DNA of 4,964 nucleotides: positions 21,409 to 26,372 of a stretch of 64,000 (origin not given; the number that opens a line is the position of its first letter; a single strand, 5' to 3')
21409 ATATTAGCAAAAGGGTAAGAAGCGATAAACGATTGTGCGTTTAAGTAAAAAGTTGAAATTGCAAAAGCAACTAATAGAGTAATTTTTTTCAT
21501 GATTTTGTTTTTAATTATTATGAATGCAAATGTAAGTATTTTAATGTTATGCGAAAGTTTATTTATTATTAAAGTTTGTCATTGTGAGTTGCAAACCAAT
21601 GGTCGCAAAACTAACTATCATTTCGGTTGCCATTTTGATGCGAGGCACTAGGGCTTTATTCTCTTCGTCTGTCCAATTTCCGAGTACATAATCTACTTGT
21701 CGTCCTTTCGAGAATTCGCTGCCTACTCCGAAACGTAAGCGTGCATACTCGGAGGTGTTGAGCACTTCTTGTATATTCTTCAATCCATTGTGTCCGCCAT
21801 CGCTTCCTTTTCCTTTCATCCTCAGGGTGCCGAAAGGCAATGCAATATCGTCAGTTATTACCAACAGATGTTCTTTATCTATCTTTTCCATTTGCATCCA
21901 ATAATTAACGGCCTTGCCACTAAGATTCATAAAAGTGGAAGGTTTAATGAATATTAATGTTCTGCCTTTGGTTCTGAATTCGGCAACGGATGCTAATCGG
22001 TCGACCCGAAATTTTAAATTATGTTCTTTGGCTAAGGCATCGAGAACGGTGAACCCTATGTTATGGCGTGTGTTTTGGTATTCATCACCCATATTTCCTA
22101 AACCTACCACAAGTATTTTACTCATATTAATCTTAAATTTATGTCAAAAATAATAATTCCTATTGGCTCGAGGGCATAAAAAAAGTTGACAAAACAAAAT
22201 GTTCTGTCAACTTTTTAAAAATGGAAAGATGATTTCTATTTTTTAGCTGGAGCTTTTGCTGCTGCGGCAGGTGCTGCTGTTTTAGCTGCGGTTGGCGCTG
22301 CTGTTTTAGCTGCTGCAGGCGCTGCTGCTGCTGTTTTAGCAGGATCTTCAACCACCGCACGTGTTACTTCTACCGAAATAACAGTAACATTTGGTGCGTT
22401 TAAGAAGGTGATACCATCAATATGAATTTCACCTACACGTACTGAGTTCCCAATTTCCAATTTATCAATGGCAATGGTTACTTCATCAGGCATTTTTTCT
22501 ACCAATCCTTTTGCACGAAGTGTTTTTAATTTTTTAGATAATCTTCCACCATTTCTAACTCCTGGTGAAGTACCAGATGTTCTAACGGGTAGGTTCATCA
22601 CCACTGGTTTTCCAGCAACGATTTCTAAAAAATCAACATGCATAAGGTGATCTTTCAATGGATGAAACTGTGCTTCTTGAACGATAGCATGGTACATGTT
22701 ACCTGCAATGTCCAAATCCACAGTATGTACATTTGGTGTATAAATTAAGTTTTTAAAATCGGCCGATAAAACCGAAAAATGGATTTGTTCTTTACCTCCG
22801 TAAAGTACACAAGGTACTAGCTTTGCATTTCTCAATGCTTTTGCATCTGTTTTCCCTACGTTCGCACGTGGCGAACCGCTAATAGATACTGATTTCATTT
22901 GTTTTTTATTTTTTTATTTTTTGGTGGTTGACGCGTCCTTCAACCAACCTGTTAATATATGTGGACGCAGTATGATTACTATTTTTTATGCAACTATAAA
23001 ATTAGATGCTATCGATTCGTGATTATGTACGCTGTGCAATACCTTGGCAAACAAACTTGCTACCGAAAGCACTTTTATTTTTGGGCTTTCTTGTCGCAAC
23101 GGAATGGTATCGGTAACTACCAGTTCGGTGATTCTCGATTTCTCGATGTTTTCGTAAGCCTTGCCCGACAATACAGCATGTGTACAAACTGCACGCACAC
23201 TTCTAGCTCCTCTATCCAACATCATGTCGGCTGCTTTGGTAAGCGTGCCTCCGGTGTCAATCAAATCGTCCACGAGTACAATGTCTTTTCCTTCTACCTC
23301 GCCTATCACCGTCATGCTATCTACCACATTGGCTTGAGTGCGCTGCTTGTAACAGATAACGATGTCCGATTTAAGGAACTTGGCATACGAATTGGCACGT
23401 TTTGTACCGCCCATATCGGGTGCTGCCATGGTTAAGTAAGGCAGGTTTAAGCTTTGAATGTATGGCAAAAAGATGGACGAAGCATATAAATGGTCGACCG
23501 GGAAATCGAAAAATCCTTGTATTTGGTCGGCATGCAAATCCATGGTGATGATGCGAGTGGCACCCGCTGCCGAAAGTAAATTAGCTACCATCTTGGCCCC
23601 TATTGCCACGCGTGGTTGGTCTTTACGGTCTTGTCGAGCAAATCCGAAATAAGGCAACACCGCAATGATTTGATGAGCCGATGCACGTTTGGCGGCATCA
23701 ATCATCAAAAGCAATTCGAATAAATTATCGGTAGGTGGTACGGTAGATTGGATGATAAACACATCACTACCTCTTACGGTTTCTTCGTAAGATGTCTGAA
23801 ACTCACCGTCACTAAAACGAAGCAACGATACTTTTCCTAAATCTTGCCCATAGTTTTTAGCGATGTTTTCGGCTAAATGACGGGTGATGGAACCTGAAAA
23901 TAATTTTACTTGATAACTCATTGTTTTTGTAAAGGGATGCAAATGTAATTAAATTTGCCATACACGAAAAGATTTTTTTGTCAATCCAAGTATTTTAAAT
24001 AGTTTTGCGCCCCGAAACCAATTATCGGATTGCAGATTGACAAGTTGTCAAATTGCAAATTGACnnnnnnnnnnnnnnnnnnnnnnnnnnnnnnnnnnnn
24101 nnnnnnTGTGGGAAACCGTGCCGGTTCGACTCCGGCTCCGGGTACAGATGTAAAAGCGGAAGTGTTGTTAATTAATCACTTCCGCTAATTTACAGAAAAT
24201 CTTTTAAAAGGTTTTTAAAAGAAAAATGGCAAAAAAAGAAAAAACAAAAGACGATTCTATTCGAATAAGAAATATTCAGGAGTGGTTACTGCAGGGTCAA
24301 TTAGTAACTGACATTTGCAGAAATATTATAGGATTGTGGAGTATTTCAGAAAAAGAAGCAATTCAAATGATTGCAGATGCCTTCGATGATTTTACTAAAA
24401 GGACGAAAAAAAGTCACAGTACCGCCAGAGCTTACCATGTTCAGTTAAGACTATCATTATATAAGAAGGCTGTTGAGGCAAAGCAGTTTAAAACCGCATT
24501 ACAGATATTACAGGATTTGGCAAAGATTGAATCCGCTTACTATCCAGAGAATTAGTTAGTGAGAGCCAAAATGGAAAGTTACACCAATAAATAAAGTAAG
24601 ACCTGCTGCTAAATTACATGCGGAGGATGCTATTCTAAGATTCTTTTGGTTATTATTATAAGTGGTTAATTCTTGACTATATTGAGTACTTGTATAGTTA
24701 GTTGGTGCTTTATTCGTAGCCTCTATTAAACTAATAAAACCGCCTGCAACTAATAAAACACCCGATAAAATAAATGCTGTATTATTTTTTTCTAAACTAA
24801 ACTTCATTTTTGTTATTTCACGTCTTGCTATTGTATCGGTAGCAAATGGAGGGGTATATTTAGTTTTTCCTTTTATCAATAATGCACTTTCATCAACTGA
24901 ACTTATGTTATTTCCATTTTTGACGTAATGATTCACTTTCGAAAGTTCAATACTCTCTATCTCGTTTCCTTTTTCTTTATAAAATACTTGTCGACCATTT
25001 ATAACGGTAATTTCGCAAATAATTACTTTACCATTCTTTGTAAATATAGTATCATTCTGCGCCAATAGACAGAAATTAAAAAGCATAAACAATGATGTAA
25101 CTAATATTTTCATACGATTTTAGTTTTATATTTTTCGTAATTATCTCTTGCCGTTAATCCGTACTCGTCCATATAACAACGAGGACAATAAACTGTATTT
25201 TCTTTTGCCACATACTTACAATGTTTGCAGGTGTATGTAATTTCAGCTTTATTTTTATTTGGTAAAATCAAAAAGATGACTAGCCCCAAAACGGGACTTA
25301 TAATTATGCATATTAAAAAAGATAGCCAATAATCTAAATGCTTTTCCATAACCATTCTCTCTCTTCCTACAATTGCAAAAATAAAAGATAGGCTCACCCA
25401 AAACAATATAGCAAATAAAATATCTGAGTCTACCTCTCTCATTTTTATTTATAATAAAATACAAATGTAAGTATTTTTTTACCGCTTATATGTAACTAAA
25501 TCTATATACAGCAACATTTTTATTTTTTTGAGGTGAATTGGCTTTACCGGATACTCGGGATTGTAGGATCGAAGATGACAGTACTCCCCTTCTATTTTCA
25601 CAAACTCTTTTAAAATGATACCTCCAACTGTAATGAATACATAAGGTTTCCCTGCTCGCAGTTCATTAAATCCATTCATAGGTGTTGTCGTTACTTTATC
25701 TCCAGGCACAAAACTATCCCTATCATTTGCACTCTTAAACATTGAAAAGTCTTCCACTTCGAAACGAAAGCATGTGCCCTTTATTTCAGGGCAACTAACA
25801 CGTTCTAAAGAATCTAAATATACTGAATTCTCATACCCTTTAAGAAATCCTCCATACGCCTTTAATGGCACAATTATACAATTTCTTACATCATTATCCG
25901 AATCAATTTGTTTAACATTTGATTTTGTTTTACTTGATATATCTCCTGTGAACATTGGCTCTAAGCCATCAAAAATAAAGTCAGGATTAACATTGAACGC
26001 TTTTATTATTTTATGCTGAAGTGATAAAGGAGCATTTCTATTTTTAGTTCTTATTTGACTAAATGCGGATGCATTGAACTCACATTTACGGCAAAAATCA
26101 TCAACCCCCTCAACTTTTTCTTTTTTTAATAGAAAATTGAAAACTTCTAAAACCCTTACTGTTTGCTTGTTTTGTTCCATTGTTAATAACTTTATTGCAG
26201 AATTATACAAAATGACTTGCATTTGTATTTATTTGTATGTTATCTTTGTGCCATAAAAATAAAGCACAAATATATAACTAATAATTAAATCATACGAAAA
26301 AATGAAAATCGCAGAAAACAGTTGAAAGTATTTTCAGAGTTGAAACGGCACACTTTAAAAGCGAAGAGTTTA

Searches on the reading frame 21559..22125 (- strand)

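Call 71: search_protein_families(library=pfam, proteins=[window:21559-22125:-], max_evalue=0.001)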
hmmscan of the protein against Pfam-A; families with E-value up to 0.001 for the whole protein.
window:21559-22125:- (188 aa): 1 family
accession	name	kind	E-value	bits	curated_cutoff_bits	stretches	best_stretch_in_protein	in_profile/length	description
PF01195.25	Pept_tRNA_hydro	-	4e-62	209.7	27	1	5-186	1-183/183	Peptidyl-tRNA hydrolase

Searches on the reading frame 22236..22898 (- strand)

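Call 71: search_protein_families(library=pfam, proteins=[window:22236-22898:-], max_evalue=0.001)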
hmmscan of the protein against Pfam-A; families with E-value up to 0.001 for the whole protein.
window:22236-22898:- (220 aa): 2 families
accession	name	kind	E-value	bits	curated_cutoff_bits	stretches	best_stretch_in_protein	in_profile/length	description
PF01386.24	Ribosomal_L25p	-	2.9e-24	85.8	23.6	1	7-90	2-82/82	Ribosomal L25p family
PF14693.11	Ribosomal_TL5_C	-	1.5e-17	64.1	27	1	99-179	2-83/84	Ribosomal protein TL5, C-terminal domain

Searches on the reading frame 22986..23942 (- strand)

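Call 71: search_protein_families(library=pfam, proteins=[window:22986-23942:-], max_evalue=0.001)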
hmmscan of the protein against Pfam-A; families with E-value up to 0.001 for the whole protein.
window:22986-23942:- (318 aa): 4 families
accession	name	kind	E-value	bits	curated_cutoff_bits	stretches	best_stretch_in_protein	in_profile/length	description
PF13793.12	Pribosyltran_N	-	2.8e-45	153.4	25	1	12-127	1-117/117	N-terminal domain of ribose phosphate pyrophosphokinase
PF14572.12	Pribosyl_synth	-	3.6e-24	86.2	27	1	209-314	74-182/184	Phosphoribosyl synthetase-associated domain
PF00156.33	Pribosyltran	-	4.3e-16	59.1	26.3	1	171-273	32-142/158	Phosphoribosyl transferase domain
PF24390.1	PRTase-CE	-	0.00072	20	27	0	203-274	89-163/253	PRTase-CE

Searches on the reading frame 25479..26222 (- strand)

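Call 71: search_protein_families(library=pfam, proteins=[window:25479-26222:-], max_evalue=0.001)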
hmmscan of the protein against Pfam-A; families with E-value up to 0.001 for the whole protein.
window:25479-26222:- (247 aa): 1 family
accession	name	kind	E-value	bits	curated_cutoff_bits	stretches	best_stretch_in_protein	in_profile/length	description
PF00717.28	Peptidase_S24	-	0.00014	22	23.3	1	147-232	31-107/116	Peptidase S24-like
